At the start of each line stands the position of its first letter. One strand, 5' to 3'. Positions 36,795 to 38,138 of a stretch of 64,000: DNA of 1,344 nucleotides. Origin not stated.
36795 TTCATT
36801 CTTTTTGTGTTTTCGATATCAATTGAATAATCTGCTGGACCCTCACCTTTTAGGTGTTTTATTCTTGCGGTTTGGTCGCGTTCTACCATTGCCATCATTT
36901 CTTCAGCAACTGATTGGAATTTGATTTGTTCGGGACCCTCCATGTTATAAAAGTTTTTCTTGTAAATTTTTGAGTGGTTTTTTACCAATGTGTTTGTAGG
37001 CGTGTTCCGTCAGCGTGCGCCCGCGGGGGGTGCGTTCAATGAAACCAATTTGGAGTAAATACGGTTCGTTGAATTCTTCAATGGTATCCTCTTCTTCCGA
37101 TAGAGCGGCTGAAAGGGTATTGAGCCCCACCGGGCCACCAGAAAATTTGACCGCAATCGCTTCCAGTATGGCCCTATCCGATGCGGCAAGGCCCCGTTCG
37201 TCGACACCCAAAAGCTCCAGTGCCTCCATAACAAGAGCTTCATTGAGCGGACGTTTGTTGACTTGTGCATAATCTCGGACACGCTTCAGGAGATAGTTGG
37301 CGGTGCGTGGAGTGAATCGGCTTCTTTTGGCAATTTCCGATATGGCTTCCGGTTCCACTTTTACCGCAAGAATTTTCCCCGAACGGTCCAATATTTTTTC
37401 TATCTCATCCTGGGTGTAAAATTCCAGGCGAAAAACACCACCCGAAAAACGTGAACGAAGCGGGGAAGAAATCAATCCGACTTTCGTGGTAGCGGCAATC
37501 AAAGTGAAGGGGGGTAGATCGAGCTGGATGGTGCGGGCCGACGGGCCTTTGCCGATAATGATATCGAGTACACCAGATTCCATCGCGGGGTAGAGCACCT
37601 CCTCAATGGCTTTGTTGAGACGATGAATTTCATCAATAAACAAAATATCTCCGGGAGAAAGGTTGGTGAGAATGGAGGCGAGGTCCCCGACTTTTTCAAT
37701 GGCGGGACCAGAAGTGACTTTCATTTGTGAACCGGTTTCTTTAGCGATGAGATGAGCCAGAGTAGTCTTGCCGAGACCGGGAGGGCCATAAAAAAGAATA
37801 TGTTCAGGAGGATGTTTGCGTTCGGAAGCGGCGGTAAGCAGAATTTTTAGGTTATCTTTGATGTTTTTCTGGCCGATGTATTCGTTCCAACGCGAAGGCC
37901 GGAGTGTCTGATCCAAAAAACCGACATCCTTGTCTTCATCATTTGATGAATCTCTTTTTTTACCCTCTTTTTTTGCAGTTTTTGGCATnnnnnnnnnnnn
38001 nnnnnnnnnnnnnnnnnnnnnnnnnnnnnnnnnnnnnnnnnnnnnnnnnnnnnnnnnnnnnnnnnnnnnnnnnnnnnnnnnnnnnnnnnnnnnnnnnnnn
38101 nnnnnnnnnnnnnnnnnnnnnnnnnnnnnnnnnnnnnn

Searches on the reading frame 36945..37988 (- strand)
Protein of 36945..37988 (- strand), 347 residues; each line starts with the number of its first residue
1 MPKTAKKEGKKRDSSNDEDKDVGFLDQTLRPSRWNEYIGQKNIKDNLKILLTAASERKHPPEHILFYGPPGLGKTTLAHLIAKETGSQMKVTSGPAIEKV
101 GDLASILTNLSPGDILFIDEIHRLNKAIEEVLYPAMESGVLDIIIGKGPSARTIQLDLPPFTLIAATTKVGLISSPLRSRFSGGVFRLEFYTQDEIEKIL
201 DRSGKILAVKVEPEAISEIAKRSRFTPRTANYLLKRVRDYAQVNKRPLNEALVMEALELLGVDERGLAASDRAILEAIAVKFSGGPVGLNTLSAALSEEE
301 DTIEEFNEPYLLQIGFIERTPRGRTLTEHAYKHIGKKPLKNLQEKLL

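Call 13: find_encoding_contigs(protein=window:36945-37988:-, flank=10000, max_places=10)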
Protein window:36945-37988:- (347 aa): no gene with exactly this product is on record in the collection.

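Call 14: find_homologous_proteins(query=window:36945-37988:-, max_evalue=1e-50)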
Query window:36945-37988:- (347 aa): 8000 proteins with E <= 1e-50 among 8000 candidates; the best 120 are listed.
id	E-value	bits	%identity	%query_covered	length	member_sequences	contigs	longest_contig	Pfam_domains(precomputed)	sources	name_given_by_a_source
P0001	2.8e-222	755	100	100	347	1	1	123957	PF06068.20,PF05491.20,PF17864.8,PF00004.36,PF05496.19,PF07728.21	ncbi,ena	-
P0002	1.5e-216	736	98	100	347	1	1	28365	PF06068.20,PF05491.20,PF17864.8,PF00004.36,PF05496.19,PF07728.21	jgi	jgi:holliday junction DNA helicase RuvB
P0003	2.4e-209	713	95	100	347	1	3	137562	PF06068.20,PF05491.20,PF17864.8,PF00004.36,PF05496.19,PF07728.21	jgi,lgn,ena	jgi:Holliday junction DNA helicase RuvB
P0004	2.7e-204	696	93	100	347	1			PF05491.20,PF17864.8,PF00004.36,PF05496.19,PF07728.21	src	-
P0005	1.5e-178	611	83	97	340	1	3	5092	PF05491.20,PF17864.8,PF00004.36,PF05496.19,PF07728.21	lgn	-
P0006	2.8e-178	611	84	95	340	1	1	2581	PF05491.20,PF17864.8,PF00004.36,PF05496.19,PF07728.21,PF01078.28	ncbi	-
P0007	1.7e-176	605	81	98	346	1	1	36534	PF05491.20,PF17864.8,PF00004.36,PF05496.19,PF07728.21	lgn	-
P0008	3.0e-175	601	81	97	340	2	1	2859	PF06068.20,PF05491.20,PF17864.8,PF00004.36,PF05496.19,PF07728.21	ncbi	-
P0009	4.3e-175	600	81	97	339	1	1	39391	PF06068.20,PF05491.20,PF17864.8,PF00004.36,PF05496.19,PF07728.21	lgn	-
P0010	1.6e-174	598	83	97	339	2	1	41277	PF06068.20,PF05491.20,PF17864.8,PF00004.36,PF05496.19,PF07728.21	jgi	jgi:Holliday junction DNA helicase RuvB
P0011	6.5e-174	596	79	100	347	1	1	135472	PF06068.20,PF05491.20,PF17864.8,PF00004.36,PF05496.19,PF07728.21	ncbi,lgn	-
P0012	3.1e-173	594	81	97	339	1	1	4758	PF05491.20,PF17864.8,PF00004.36,PF05496.19,PF07728.21,PF01078.28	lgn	-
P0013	3.1e-173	594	82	96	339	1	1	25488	PF06068.20,PF05491.20,PF17864.8,PF00004.36,PF05496.19,PF07728.21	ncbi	-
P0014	1.1e-172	592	81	95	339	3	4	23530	PF06068.20,PF05491.20,PF17864.8,PF00004.36,PF05496.19,PF07728.21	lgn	-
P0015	1.6e-172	592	79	100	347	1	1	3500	PF06068.20,PF05491.20,PF17864.8,PF00004.36,PF05496.19,PF07728.21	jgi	jgi:Holliday junction DNA helicase RuvB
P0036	5.7e-169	580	78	99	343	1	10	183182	PF05491.20,PF17864.8,PF00004.36,PF05496.19,PF07728.21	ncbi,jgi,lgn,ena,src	ncbi:MAG TPA: Holliday junction branch migration DNA helicase RuvB [Candidatus Paceibacterota bacter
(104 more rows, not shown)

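Call 15: find_encoding_contigs(protein=P0003, flank=6000, max_places=3)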
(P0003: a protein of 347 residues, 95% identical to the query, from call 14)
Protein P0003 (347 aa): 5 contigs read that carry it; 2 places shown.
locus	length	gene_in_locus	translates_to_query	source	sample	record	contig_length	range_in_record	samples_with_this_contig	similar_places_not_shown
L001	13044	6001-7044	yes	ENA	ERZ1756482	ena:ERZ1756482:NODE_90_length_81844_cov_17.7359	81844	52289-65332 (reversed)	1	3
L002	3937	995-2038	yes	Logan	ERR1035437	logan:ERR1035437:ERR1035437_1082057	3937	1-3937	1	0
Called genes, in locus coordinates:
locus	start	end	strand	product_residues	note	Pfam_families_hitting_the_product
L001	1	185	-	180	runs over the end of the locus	PF01327:Pep_deformylase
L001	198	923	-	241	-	PF21694:DNA_pol3_delta_C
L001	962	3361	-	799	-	PF02739:5_3_exonuc_N, PF01367:5_3_exonuc, PF00476:DNA_pol_A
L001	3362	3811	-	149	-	PF02367:TsaE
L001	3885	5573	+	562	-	PF00437:T2SSE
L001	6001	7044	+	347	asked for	PF06068:TIP49 (faint), PF05496:RuvB_N, PF00004:AAA, PF07728:AAA_5, PF17864:AAA_lid_4, PF05491:WHD_RuvB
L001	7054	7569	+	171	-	PF20329:DUF6624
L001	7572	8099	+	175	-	PF20772:TACO1_YebC_N, PF01709:Transcrip_reg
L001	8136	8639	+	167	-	PF02075:RuvC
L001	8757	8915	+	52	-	-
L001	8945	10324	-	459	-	PF00579:tRNA-synt_1b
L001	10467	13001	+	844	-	PF00912:Transgly, PF00905:Transpeptidase, PF17957:Big_7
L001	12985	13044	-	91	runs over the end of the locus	-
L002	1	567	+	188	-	?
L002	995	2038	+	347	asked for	PF06068:TIP49 (faint), PF05496:RuvB_N, PF00004:AAA, PF07728:AAA_5, PF17864:AAA_lid_4, PF05491:WHD_RuvB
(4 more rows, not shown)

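Call 16: find_encoding_contigs(protein=P0002, flank=6000, max_places=2)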
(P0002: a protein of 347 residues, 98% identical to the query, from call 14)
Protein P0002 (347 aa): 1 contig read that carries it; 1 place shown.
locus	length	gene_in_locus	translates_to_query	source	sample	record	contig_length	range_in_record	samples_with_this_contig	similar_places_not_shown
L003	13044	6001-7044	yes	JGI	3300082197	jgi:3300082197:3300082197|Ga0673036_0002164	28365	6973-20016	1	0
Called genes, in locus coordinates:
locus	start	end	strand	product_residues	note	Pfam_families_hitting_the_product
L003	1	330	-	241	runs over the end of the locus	PF21694:DNA_pol3_delta_C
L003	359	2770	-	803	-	PF02739:5_3_exonuc_N, PF01367:5_3_exonuc, PF00476:DNA_pol_A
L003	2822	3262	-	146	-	PF02367:TsaE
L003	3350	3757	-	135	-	-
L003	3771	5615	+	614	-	PF00437:T2SSE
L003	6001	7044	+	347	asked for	PF06068:TIP49 (faint), PF05496:RuvB_N, PF00004:AAA, PF07728:AAA_5, PF17864:AAA_lid_4, PF05491:WHD_RuvB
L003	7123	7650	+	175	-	PF20772:TACO1_YebC_N, PF01709:Transcrip_reg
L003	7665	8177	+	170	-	PF02075:RuvC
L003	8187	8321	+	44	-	-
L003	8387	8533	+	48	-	-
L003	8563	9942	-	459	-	PF00579:tRNA-synt_1b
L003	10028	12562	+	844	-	PF00912:Transgly, PF00905:Transpeptidase, PF17957:Big_7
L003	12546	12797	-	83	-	-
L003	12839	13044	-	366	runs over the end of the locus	PF00712:DNA_pol3_beta, PF02767:DNA_pol3_beta_2, PF02768:DNA_pol3_beta_3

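Call 18: find_related_loci(query=P0001, collection=genome_contigs, flank=10000)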
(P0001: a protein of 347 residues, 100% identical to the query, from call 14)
Query P0001 (347 aa) in genome_contigs; peptide patterns used: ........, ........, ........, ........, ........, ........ (x = any residue, [..] = any of these).
600 stretches matched a pattern (row limit reached: there are more); 218 encode a relative of the query (tblastn E <= 1e-3); the best 80 are kept; 80 distinct loci.
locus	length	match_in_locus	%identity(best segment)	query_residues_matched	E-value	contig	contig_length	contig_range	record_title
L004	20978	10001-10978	74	10-335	6e-161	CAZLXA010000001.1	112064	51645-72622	MAG TPA_asm: uncultured Candidatus Saccharibacteria bacterium isolate SRP272421_co2_734 genome assembly, contig: NODE_14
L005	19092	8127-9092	66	25-347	7e-146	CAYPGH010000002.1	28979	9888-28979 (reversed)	MAG TPA_asm: uncultured Candidatus Saccharibacteria bacterium isolate SRP050083_co2_53 genome assembly, contig: NODE_100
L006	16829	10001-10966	59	24-345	1e-119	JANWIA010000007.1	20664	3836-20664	MAG: Candidatus Doudnabacteria bacterium isolate CRAIB_MAG29 c_000000031086, whole genome shotgun sequence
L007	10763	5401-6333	60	25-335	1e-118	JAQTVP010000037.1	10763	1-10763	MAG: Dehalococcoidales bacterium isolate STB_90 NODE_15885_length_10763_cov_2.202990_Sandtown_B, whole genome shotgun se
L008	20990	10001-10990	58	17-347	5e-118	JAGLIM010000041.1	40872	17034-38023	MAG: Candidatus Paceibacterota bacterium isolate RS_2_5 ROV157_2.bin.5.fa_41, whole genome shotgun sequence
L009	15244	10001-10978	58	18-346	6e-118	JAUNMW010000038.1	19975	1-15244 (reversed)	MAG: Clostridia bacterium isolate S32M_St_metabat_16 NODE_1742_length_19975_cov_6.737149, whole genome shotgun sequence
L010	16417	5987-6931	57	15-334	2e-117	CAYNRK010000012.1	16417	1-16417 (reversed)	MAG TPA_asm: uncultured Gammaproteobacteria bacterium isolate SRP077602_co8_262 genome assembly, contig: NODE_5111_lengt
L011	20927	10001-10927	59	26-334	1e-117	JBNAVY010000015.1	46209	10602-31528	MAG: Thermoanaerobacteraceae bacterium isolate Kamch4342-D-MF-050 bin61.fa-15, whole genome shotgun sequence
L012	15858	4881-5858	56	16-341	6e-117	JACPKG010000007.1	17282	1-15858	MAG: Candidatus Saccharibacteria bacterium isolate NC_groundwater_488_Ag_S-0.1um_47_11 S35_SO-1_scaffold_165824, whole g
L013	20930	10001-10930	58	25-334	1e-116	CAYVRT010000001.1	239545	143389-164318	MAG TPA_asm: uncultured Anaerolinea sp. isolate SRP278314_co1_299 genome assembly, contig: NODE_29_length_239545_cov_33.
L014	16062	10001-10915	59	29-333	7e-116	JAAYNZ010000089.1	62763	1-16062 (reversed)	MAG: Candidatus Epulonipiscium sp. isolate AS21ysBPME_3 63575_AS21, whole genome shotgun sequence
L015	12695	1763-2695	59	28-339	4e-116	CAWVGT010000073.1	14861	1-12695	MAG: Candidatus Fimadaptatus sp. isolate metabat2_coassembly_bwa.883 MAG genome assembly, contig: k87_4155176, whole gen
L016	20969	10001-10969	56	14-336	3e-115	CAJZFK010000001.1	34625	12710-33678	TPA_asm: uncultured Candidatus Saccharibacteria bacterium isolate SRR2037088_bin.10_metaWRAP_v1.1_MAG genome assembly, c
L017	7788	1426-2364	60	25-337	3e-115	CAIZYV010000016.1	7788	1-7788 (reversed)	Candidatus Falkowbacteria bacterium isolate Loc090907-5m_bin-395 genome assembly, contig: bin-395:016/114, whole genome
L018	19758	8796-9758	56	18-338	6e-115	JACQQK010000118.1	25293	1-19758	MAG: Nitrospinota bacterium isolate NC_groundwater_1331_Ag_S-0.2um_58_131 S_p2_S4_coassembly_k141_2522873, whole genome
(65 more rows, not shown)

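Call 23: find_encoding_contigs(protein=P0011, flank=4000, max_places=2)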
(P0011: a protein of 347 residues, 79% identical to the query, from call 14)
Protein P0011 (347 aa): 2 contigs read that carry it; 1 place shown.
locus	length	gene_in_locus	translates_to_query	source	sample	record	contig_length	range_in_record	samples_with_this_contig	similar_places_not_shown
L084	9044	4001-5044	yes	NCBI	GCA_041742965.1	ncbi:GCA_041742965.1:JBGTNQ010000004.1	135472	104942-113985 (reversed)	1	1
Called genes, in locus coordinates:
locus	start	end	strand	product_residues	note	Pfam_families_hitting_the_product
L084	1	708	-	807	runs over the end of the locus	PF02739:5_3_exonuc_N, PF01367:5_3_exonuc, PF00476:DNA_pol_A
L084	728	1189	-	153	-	PF02367:TsaE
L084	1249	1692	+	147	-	-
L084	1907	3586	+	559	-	PF05157:MshEN (faint), PF00437:T2SSE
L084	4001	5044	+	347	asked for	PF06068:TIP49 (faint), PF05496:RuvB_N, PF00004:AAA, PF07728:AAA_5, PF17864:AAA_lid_4, PF05491:WHD_RuvB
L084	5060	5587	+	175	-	PF20772:TACO1_YebC_N, PF01709:Transcrip_reg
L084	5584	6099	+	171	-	PF02075:RuvC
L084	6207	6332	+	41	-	-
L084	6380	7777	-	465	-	PF00579:tRNA-synt_1b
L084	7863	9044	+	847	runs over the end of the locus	PF00912:Transgly, PF00905:Transpeptidase, PF17957:Big_7 (weak)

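Call 24: find_encoding_contigs(protein=P0010, flank=4000, max_places=2)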
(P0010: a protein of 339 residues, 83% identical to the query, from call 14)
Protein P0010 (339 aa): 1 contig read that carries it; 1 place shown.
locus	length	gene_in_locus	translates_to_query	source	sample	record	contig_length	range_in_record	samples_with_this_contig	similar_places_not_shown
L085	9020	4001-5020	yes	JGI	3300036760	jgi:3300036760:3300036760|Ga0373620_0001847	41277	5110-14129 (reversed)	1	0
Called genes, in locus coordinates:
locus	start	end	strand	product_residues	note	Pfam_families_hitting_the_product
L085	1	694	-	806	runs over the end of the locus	PF02739:5_3_exonuc_N, PF01367:5_3_exonuc, PF00476:DNA_pol_A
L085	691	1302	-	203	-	PF02367:TsaE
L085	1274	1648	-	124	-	-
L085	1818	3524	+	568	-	PF00437:T2SSE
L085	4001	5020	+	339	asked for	PF05496:RuvB_N, PF06068:TIP49 (faint), PF00004:AAA, PF07728:AAA_5 (weak), PF17864:AAA_lid_4, PF05491:WHD_RuvB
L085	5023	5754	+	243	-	PF03372:Exo_endo_phos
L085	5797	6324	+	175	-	PF20772:TACO1_YebC_N, PF01709:Transcrip_reg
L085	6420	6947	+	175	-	PF02075:RuvC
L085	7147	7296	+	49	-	-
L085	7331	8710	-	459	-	PF00579:tRNA-synt_1b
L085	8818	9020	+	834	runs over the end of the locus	PF00912:Transgly, PF00905:Transpeptidase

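Call 25: find_encoding_contigs(protein=P0036, flank=4000, max_places=3)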
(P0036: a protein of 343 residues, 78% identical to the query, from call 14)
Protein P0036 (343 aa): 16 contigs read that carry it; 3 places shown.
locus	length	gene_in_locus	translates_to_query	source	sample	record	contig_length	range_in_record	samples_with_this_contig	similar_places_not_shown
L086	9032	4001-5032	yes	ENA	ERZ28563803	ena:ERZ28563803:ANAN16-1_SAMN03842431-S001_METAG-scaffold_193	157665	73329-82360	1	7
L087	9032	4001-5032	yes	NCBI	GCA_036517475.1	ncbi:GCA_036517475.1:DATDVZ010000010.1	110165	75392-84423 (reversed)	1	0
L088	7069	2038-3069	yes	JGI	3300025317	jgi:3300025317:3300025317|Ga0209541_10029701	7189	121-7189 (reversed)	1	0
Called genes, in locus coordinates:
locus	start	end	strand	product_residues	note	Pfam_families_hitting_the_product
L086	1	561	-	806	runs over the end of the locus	PF02739:5_3_exonuc_N, PF01367:5_3_exonuc, PF00476:DNA_pol_A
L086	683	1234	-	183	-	PF02367:TsaE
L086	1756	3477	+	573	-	PF00270:DEAD (faint), PF00437:T2SSE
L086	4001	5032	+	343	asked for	PF05496:RuvB_N, PF00004:AAA, PF07728:AAA_5 (weak), PF17864:AAA_lid_4, PF05491:WHD_RuvB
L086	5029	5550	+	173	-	PF20772:TACO1_YebC_N, PF01709:Transcrip_reg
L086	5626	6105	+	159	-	PF02075:RuvC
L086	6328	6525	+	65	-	-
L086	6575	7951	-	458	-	PF00579:tRNA-synt_1b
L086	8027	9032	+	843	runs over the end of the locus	PF00912:Transgly, PF00905:Transpeptidase, PF17957:Big_7 (weak)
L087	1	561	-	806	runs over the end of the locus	PF02739:5_3_exonuc_N, PF01367:5_3_exonuc, PF00476:DNA_pol_A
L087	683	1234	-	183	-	PF02367:TsaE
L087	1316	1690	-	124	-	-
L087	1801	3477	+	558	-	PF00270:DEAD (faint), PF00437:T2SSE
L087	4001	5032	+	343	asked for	PF05496:RuvB_N, PF00004:AAA, PF07728:AAA_5 (weak), PF17864:AAA_lid_4, PF05491:WHD_RuvB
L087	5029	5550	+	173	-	PF20772:TACO1_YebC_N, PF01709:Transcrip_reg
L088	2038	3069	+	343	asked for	PF05496:RuvB_N, PF00004:AAA, PF07728:AAA_5 (weak), PF17864:AAA_lid_4, PF05491:WHD_RuvB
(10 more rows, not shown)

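Call 55: find_encoding_contigs(protein=P0001, flank=300, max_places=2)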
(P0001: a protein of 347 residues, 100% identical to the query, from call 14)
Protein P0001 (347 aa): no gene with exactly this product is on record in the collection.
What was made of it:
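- Tried and rejected: Exact-protein look-up of the window's RuvB (the window translation and P0001) returned 'not on record', so the source contig and its taxonomy could not be retrieved (calls 13, 55).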

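Call 56: list_cluster_members(proteins=[P0001, P0011, P0036])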
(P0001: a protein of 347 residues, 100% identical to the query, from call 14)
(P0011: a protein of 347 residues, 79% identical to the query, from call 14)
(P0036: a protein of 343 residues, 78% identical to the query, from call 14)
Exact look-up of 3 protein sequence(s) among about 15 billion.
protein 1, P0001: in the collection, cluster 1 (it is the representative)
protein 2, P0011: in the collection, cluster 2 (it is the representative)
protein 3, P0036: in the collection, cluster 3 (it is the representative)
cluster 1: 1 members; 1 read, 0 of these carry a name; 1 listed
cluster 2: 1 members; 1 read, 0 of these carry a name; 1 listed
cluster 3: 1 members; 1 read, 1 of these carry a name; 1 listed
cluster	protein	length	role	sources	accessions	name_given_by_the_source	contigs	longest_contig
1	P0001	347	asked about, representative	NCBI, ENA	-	-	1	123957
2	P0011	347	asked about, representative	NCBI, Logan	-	-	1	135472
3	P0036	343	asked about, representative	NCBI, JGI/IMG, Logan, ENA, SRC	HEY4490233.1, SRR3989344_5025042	MAG TPA: Holliday junction branch migration DNA helicase RuvB [Candidatus Paceibacterota ...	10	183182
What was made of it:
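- Tried and rejected: The cluster look-up gave only 'Candidatus Paceibacterota' for a relative (call 56).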
